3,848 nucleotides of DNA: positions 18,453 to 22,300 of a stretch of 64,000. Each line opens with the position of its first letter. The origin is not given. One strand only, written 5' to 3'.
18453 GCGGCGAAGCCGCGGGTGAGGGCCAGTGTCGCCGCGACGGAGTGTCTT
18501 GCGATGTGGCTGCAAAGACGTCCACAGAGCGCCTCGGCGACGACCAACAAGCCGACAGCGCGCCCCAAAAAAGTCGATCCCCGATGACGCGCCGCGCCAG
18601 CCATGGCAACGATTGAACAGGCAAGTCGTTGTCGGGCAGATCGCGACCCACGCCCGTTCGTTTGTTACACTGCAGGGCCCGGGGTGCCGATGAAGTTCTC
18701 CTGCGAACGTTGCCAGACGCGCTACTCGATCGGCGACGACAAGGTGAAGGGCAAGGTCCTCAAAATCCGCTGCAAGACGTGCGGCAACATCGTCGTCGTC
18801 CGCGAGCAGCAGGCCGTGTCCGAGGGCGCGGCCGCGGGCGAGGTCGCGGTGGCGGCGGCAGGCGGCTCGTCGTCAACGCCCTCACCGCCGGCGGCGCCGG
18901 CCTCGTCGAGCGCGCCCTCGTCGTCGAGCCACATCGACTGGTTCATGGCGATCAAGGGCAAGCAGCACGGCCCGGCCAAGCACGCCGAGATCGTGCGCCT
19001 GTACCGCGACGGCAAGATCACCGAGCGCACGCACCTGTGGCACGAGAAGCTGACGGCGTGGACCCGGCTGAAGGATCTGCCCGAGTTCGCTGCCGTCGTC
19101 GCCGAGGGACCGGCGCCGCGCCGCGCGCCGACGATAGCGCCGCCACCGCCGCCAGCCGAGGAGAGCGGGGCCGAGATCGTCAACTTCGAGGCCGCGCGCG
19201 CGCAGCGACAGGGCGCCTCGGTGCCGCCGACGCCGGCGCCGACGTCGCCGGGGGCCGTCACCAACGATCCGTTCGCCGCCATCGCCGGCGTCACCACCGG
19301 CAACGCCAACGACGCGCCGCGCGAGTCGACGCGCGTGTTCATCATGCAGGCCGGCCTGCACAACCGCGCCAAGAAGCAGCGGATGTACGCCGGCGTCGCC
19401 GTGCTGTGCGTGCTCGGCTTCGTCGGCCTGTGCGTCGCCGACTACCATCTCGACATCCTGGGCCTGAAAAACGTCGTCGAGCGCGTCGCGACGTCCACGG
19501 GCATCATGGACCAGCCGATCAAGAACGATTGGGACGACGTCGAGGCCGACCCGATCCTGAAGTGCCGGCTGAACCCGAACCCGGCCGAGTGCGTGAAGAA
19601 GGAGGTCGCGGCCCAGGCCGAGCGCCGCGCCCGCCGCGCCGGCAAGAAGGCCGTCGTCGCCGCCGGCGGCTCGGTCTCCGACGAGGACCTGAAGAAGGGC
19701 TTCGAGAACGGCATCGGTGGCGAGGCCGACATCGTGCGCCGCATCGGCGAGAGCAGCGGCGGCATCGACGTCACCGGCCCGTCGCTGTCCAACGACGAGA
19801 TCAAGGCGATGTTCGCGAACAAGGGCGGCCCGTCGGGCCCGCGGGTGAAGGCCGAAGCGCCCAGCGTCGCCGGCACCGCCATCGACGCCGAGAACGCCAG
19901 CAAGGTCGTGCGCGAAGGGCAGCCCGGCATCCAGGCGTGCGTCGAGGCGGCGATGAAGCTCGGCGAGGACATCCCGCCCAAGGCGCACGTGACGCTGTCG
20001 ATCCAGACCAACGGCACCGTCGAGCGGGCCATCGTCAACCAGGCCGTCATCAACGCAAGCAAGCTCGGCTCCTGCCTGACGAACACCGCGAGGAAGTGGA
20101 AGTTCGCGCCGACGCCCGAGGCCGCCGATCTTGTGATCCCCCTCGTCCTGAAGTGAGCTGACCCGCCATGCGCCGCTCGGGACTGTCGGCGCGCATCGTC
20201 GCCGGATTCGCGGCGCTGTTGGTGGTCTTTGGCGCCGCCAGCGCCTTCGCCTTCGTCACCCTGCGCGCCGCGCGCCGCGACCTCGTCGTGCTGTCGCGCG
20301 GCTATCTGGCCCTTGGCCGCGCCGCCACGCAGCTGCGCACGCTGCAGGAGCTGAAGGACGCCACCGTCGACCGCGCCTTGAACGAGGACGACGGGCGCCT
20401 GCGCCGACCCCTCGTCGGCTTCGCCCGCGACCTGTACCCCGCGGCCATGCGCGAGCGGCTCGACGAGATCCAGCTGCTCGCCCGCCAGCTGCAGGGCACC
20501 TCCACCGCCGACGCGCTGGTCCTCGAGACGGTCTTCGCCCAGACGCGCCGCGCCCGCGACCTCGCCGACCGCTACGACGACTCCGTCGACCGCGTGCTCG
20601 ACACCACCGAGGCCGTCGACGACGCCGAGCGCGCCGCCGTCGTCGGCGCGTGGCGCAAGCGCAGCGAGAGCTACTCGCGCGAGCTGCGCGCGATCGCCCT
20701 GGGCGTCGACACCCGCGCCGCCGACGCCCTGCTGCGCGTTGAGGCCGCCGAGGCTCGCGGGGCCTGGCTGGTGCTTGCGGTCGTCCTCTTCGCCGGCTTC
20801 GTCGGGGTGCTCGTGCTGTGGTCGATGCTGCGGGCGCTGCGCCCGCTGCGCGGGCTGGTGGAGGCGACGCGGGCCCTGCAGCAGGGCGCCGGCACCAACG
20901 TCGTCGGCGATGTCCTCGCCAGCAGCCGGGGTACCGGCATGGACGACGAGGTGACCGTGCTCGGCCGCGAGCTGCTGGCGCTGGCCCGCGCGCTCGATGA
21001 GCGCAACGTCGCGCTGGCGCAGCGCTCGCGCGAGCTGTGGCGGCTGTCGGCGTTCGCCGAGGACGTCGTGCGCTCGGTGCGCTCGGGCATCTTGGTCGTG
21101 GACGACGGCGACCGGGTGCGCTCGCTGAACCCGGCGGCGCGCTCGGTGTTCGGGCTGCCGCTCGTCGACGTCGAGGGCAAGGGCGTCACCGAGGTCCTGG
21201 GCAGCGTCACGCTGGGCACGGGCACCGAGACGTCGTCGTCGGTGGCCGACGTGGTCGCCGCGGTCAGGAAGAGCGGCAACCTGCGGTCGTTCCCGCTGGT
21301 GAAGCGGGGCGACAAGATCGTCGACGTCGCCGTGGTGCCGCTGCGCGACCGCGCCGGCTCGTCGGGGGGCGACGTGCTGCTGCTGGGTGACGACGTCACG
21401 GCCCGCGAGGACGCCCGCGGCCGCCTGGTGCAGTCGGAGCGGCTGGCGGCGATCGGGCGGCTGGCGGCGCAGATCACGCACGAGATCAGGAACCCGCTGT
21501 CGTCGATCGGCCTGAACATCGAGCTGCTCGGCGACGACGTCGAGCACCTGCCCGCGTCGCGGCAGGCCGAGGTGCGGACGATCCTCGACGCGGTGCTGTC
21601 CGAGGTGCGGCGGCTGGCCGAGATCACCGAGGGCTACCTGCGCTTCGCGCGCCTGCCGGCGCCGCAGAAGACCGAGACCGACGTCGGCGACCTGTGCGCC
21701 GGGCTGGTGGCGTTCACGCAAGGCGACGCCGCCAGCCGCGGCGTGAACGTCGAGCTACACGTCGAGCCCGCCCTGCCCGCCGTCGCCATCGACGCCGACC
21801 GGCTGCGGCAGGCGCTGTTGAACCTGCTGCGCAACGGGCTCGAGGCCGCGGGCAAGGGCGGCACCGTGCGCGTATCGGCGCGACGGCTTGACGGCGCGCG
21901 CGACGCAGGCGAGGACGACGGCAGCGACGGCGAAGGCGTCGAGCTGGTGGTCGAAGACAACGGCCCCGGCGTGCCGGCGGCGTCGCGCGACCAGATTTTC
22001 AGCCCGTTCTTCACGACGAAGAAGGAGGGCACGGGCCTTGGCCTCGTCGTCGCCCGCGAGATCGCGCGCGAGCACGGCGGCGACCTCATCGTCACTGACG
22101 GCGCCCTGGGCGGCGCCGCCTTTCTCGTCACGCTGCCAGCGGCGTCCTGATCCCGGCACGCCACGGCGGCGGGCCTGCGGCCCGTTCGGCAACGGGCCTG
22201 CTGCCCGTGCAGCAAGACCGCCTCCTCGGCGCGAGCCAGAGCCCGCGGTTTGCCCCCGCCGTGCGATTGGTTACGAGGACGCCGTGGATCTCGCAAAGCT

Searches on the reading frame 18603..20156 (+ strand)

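Call 45: search_protein_families(library=pfam, max_evalue=0.01, proteins=[window:18603-20156:+])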
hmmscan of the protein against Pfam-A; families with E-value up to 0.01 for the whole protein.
window:18603-20156:+ (517 aa): 3 families
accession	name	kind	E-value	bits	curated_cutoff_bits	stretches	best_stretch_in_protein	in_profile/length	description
PF14237.11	GYF_2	-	1.8e-13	50.4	25.8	1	113-162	1-50/50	GYF domain 2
PF13717.11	Zn_ribbon_4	-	1.6e-10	41.1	30.3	1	30-63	1-34/36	zinc-ribbon domain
PF13719.11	Zn_ribbon_5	-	0.00032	20.8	29.3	1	30-65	1-36/37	zinc-ribbon domain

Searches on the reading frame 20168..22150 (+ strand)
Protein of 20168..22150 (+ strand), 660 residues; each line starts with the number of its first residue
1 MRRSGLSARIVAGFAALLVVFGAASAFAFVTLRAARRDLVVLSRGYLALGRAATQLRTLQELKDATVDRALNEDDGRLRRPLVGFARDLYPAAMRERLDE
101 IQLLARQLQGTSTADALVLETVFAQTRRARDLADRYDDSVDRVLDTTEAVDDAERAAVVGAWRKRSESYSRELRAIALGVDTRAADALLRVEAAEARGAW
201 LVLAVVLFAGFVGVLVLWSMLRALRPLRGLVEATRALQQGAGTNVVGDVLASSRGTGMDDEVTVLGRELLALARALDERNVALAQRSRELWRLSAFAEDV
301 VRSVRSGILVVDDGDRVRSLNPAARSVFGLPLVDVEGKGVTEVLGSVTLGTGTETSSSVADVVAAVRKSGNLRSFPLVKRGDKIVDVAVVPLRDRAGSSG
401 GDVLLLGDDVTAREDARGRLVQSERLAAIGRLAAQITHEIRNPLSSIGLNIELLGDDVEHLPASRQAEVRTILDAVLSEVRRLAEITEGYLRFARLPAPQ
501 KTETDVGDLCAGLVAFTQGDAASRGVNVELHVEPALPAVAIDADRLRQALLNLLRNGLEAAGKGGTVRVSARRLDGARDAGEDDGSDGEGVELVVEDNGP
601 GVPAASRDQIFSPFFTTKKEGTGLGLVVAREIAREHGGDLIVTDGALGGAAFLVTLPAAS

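Call 45: search_protein_families(library=pfam, max_evalue=0.01, proteins=[window:20168-22150:+])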
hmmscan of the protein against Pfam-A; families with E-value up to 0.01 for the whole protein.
window:20168-22150:+ (660 aa): 6 families
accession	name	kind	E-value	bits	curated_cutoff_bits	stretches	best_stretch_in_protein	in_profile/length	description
PF02518.31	HATPase_c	-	1.1e-23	84.3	26.4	1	542-659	2-110/111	Histidine kinase-, DNA gyrase B-, and HSP90-like ATPase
PF00512.31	HisKA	-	4e-12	46.4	26.9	1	430-497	3-64/66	His Kinase A (phospho-acceptor) domain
PF08448.16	PAS_4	-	6.8e-09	36.4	23.1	1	303-414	3-109/110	PAS fold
PF13188.13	PAS_8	-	8.9e-05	22.7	21.8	1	299-335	5-38/65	PAS domain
PF00989.32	PAS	-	0.0022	18.4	22.6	1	300-344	6-50/113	PAS fold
PF13596.12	PAS_10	-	0.0024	18.9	22.1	0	302-406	6-102/106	PAS domain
